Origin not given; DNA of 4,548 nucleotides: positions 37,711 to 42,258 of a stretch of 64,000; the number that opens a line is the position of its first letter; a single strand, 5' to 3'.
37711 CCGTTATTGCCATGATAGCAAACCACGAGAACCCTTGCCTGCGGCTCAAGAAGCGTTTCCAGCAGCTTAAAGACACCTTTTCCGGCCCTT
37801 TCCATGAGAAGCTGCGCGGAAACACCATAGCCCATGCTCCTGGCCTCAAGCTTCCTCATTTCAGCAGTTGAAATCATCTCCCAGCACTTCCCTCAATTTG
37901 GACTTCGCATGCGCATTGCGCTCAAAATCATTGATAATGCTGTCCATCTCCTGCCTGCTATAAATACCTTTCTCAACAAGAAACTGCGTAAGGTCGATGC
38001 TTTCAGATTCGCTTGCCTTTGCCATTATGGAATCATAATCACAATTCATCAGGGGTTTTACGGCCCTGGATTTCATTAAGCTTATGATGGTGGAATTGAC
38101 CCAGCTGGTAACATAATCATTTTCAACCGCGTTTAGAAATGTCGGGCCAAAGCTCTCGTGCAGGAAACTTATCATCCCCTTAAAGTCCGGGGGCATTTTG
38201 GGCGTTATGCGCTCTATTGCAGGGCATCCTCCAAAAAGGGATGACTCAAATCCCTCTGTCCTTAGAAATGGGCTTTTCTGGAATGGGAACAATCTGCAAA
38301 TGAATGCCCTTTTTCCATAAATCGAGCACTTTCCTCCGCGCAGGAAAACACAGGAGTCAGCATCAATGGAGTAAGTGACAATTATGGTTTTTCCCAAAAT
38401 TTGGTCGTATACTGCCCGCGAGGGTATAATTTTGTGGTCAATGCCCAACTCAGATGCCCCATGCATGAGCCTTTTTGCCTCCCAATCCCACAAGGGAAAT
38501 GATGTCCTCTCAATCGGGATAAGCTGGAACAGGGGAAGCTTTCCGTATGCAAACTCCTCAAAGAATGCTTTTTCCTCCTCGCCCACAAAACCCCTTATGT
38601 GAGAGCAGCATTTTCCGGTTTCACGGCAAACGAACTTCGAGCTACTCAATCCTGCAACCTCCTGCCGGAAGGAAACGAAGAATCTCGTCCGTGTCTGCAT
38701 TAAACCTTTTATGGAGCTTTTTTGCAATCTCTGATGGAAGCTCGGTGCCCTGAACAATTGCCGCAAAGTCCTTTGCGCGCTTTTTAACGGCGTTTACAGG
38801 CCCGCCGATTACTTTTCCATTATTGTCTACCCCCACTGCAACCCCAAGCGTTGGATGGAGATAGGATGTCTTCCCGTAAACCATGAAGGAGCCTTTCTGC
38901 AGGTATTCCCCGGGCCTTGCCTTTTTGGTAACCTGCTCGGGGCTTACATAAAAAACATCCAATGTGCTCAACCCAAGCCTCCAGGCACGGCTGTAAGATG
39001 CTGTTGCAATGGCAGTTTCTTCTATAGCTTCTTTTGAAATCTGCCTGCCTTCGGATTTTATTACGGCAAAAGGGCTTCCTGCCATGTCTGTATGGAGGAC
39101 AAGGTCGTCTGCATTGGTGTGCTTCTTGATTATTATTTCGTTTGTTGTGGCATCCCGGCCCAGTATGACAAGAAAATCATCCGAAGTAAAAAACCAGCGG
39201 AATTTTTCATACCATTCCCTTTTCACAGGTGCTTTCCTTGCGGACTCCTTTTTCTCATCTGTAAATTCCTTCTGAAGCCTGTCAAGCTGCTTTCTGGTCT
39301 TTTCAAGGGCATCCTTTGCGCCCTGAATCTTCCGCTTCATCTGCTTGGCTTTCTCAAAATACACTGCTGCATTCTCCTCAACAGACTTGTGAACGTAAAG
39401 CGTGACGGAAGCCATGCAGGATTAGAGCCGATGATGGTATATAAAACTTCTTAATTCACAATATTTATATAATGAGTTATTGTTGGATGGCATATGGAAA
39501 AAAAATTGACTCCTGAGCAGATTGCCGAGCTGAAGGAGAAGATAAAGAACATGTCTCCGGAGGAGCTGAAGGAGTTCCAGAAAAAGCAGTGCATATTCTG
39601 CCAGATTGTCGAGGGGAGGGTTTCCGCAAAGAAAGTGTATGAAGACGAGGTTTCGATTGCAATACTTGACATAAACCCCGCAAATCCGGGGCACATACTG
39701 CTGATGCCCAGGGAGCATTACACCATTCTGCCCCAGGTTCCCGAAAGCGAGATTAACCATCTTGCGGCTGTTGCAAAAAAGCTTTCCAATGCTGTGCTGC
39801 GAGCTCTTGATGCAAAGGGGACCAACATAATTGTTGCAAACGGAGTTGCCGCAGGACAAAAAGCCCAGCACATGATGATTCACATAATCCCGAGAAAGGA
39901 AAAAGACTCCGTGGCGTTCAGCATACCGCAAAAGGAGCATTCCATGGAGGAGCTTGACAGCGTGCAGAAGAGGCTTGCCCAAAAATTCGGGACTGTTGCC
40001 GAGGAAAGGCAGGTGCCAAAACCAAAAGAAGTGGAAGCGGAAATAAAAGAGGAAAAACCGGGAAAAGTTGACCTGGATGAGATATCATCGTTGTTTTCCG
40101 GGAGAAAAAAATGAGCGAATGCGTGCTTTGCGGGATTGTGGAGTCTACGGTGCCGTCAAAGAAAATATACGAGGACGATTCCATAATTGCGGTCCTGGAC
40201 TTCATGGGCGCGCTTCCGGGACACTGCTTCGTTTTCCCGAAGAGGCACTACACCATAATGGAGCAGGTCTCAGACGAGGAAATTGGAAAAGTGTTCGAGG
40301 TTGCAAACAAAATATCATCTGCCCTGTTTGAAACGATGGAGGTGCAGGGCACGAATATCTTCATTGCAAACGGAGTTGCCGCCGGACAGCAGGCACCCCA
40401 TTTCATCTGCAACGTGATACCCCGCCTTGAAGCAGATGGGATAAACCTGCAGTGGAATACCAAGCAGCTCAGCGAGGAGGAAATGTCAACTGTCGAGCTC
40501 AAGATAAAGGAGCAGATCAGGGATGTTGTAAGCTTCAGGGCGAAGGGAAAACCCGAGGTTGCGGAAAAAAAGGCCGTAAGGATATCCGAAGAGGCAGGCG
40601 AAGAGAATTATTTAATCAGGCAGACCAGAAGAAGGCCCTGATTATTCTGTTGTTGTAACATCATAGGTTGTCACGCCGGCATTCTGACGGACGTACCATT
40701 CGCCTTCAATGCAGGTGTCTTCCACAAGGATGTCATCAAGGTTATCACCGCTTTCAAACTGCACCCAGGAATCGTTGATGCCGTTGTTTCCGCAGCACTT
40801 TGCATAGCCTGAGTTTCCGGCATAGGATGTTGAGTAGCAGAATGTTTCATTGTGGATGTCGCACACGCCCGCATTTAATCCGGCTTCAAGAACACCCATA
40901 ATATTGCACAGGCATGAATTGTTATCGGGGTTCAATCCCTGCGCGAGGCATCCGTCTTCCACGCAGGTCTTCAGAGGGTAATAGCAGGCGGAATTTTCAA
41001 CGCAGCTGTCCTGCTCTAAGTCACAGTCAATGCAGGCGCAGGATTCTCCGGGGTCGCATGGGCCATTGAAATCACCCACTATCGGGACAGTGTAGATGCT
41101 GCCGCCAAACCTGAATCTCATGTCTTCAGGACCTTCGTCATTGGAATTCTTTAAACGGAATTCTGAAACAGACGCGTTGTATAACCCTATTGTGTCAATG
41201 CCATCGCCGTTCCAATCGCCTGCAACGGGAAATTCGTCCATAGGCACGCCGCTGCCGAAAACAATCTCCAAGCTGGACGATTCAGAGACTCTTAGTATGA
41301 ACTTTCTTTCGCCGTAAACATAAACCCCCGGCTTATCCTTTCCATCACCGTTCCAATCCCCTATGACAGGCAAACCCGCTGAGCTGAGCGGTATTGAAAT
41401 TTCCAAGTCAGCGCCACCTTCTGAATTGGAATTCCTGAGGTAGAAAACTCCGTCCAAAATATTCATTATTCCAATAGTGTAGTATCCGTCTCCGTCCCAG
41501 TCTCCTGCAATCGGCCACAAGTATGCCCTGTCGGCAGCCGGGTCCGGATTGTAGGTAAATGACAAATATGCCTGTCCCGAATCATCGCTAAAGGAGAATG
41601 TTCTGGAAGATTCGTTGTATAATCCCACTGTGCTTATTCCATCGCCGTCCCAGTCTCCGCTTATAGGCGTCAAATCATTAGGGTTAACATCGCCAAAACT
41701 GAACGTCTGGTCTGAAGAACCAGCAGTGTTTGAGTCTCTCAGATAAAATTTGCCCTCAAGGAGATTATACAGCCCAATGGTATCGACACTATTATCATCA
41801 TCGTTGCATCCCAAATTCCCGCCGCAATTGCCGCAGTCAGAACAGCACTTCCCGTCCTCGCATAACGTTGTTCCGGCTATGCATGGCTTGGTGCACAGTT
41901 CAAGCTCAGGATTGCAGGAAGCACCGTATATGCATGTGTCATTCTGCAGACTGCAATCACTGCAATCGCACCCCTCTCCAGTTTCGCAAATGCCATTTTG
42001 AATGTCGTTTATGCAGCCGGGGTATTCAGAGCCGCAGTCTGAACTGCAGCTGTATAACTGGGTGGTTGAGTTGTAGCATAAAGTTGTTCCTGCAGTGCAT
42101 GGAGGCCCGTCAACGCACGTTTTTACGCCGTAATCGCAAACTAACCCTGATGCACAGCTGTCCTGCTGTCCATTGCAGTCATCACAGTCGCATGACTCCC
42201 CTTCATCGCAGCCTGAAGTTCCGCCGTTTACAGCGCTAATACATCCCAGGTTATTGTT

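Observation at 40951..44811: Both FG-GAP/VCBS-like blocks appear inserted into the middle of a cysteine-repeat unit (domain-in-domain nesting, twice)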

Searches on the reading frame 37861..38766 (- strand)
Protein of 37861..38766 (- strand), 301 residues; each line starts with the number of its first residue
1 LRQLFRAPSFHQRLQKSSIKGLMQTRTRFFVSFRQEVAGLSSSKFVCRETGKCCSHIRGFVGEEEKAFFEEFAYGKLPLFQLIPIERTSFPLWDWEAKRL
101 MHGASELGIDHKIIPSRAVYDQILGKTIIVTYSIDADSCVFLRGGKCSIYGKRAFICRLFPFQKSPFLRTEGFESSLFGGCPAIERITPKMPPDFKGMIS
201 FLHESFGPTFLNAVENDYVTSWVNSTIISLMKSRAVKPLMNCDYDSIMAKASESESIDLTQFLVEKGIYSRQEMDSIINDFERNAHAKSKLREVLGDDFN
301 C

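Call 31: search_protein_families(library=pfam, proteins=[window:37861-38766:-], max_evalue=0.001)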
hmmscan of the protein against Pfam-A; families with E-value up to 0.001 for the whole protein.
window:37861-38766:- (301 aa): 1 family
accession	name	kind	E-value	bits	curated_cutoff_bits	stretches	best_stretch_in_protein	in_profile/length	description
PF03692.20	CxxCxxCC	-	3.3e-06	28.2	23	1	47-165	2-75/85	Putative zinc- or iron-chelating domain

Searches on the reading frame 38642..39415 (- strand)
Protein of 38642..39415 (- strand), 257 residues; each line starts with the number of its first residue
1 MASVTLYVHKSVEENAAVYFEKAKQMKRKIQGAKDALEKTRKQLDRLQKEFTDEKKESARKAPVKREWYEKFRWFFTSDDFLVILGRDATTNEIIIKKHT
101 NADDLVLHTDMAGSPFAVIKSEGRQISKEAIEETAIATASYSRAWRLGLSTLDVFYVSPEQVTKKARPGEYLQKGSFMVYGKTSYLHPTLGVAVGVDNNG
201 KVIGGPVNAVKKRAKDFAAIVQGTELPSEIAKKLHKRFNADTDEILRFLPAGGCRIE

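Call 31: search_protein_families(library=pfam, proteins=[window:38642-39415:-], max_evalue=0.001)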
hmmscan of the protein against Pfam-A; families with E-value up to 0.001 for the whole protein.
window:38642-39415:- (257 aa): 3 families
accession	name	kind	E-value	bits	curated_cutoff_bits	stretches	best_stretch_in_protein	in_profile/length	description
PF05670.18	NFACT-R_1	-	7.8e-33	113.8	29.8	1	71-181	1-112/112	NFACT protein RNA binding domain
PF05833.16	NFACT_N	-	1.4e-05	24.6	31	1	3-55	370-422/456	NFACT N-terminal and middle domains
PF18297.6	NFACT-R_2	-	3.7e-05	24.2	26.9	1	73-146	2-71/104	NFACT protein RNA binding domain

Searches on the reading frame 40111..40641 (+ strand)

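Call 31: search_protein_families(library=pfam, proteins=[window:40111-40641:+], max_evalue=0.001)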
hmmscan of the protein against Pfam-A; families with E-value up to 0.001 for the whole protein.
window:40111-40641:+ (176 aa): 2 families
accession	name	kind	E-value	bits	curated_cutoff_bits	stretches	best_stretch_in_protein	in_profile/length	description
PF01230.28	HIT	-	1.4e-16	61.3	21.5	1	14-105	4-95/98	HIT domain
PF11969.13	DcpS_C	-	1.1e-06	29.5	24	1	3-98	1-95/114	Scavenger mRNA decapping enzyme C-term binding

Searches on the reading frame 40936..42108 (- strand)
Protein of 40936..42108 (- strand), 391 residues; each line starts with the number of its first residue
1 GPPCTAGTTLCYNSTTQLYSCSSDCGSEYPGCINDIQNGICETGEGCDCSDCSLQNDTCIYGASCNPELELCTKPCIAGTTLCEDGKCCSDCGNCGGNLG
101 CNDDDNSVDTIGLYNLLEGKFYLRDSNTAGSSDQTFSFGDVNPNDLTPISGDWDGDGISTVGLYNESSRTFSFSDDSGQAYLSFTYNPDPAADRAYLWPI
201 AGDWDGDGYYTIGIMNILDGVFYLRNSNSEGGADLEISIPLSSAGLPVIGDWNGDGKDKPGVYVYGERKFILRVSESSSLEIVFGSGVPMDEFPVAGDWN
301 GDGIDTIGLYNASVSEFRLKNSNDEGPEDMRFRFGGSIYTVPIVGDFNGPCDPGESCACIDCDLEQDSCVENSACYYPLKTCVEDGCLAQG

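Call 61: predict_structure(alignment_id=A3)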
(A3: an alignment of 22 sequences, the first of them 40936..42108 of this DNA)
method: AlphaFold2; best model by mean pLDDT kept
length: 391 residues; sequences in the alignment: 22
mean_pLDDT: 77.2   pTM: 0.65
mean pLDDT of the five models: 77.2, 76.4, 76.0, 75.6, 73.9
residues with pLDDT >= 90: 186; 70-90: 78; 50-70: 62; < 50: 65
segments of 3 or more residues with pLDDT < 50: 31-59, 95-104, 351-362, 364-368, 388-391
pLDDT, mean of each block of 10 residues (from residue 1): 70 80 70 41 38 44 53 62 64 48 65 95 93 92 91 89 94 87 92 88 94 95 95 94 94 95 92 81 72 94 94 94 92 91 85 42 47 55 53 39
secondary structure, 60 per line:
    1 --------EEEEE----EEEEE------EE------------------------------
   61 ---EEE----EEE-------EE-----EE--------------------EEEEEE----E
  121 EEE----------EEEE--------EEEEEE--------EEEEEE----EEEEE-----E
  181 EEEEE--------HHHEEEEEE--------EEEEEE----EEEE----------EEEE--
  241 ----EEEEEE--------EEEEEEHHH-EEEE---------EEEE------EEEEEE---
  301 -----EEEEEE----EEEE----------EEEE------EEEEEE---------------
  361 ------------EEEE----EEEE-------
elements in order: E9-13 E18-22 E64-66 E71-73 E110-115 E120-123 E134-137 E146-151 E160-165 E170-174 E180-185 E197-202 E211-216 E221-224 E235-238 E245-250 E259-264 E269-272 E282-285 E292-297 E306-311 E316-319 E330-333 E340-345 E373-376 E381-384
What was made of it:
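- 41059..41805 (-): Guest 2: cysteine-free five-bladed propeller, aa 1561-1809. It starts at strand 2 of blade 1 and ends with strand 1 of the same blade (velcro closure). AF2 gives pLDDT >90 and 20 strands (call 61).
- The best Foldseek match of the guest 2 region model (aa 1460-1850, call 61) is the teichuronic-acid-binding propeller protein UmbA4 (9oee_A, E 8.8e-10).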

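Call 73: fold_search(model_id=the predicted structure, library=pdb)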
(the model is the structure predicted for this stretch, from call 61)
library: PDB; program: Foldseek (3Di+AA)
matches with E <= 10: 1068; with E <= 0.001: 35
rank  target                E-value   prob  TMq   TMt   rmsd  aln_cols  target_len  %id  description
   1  9oee_A                8.8e-10  1.00  0.36  0.24   7.2       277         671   18  S. griseus TUA bound UmbA4 complexes (released 2025-12-17)
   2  4up4_B                1.2e-05  1.00  0.33  0.32   8.6       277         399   16  Structure of the recombinant lectin PVL from Psathyrella velutina in complex with GlcNAcb-D-1,3Galactoside (released 2015-01-28)
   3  5mb4                  1.8e-05  1.00  0.35  0.34   7.8       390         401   11  Crystal Structure of the Psathyrella asperospora lectin PAL in complex with GlcNAc (released 2017-02-22)
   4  3s94_B                1.8e-05  1.00  0.33  0.24  20.5       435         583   12  Crystal structure of LRP6-E1E2 (released 2011-11-02)
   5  1l0q_A                2.2e-05  1.00  0.32  0.32   6.7       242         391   13  Tandem YVTN beta-propeller and PKD domains from an archaeal surface layer protein (released 2002-11-06)
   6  2bwr_A                2.7e-05  1.00  0.32  0.32   7.9       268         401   17  Crystal Structure of Psathyrella Velutina Lectin at 1.5A Resolution (released 2006-01-23)
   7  2bwm                  2.8e-05  1.00  0.33  0.32   7.9       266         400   18  1.8A CRYSTAL STRUCTURE OF of Psathyrella velutina LECTIN IN COMPLEX WITH METHYL 2-ACETAMIDO-1,2-DIDEOXY-1-SELENO-BETA-D- (released 2006-01-23)
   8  8j72_B                4.4e-05  1.00  0.32  0.42   8.4       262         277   14  Crystal structure of mammalian Trim71 in complex with lncRNA Trincr1 (released 2024-03-06)
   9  9v6e_B                5.2e-05  1.00  0.34  0.34   7.1       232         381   11  Cryo-EM structure of human full length KICSTOR complex (state 1) (released 2025-11-12)
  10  4up4_A                7.3e-05  1.00  0.33  0.32   8.6       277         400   16  Structure of the recombinant lectin PVL from Psathyrella velutina in complex with GlcNAcb-D-1,3Galactoside (released 2015-01-28)
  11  7qrv_B                1.0e-04  1.00  0.35  0.46   7.2       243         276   12  Crystal structure of NHL domain of TRIM2 (full C-terminal) (released 2022-05-04)
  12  4tqm_A                1.3e-04  1.00  0.33  0.32   7.6       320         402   12  Structural basis of specific recognition of non-reducing terminal N-acetylglucosamine by an Agrocybe aegerita lection (released 2015-06-03)
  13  7b2r_A                1.5e-04  1.00  0.34  0.45   8.6       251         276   12  Crystal structure of NHL domain of TRIM2 (released 2021-01-13)
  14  7qrv_A                1.6e-04  1.00  0.35  0.46  10.4       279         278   12  Crystal structure of NHL domain of TRIM2 (full C-terminal) (released 2022-05-04)
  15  4dg6_A                1.7e-04  1.00  0.32  0.22  19.8       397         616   12  Crystal structure of domains 1 and 2 of LRP6 (released 2012-06-13)
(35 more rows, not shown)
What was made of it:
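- On Beta-propeller lectins (UmbA-like): 9oee_A at E 8.8e-10 and probability 1.0, with 277 aligned columns and 18% identity (call 73).
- Closest known: Beta-propeller and LamG lectin domains of Streptomyces umbrella-toxin UmbA proteins. Same: The best structural match of the guest 2 region model is UmbA4 bound to teichuronic acid (9oee_A, E 8.8e-10; call 73).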

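Call 76: search_solved_structures(query=A3, max_evalue=1, show_alignments=2)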
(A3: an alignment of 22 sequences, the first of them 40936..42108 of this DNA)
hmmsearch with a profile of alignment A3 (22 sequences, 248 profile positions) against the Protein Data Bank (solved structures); distinct sequences matched with E-value up to 1: 0.

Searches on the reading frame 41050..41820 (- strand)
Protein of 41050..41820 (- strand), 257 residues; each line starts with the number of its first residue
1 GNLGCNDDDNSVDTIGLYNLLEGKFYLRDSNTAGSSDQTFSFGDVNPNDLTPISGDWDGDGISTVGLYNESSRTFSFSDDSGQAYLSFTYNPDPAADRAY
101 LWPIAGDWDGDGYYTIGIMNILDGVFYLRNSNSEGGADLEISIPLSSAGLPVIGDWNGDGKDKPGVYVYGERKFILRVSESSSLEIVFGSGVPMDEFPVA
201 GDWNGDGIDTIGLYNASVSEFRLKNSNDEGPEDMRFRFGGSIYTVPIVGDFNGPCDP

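Call 8: search_protein_families(library=pfam, proteins=[window:41050-41820:-], max_evalue=10)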
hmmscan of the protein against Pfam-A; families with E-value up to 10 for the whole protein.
seq(257 aa): 2 families
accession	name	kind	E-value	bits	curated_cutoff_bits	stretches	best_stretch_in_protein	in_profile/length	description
PF13517.12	FG-GAP_3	-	0.017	16.1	26.9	2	56-113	1-56/61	FG-GAP-like repeat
PF22325.2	CR4_N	-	0.038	14.5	27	0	107-120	16-29/80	Interferon-gamma receptor, N-terminal domain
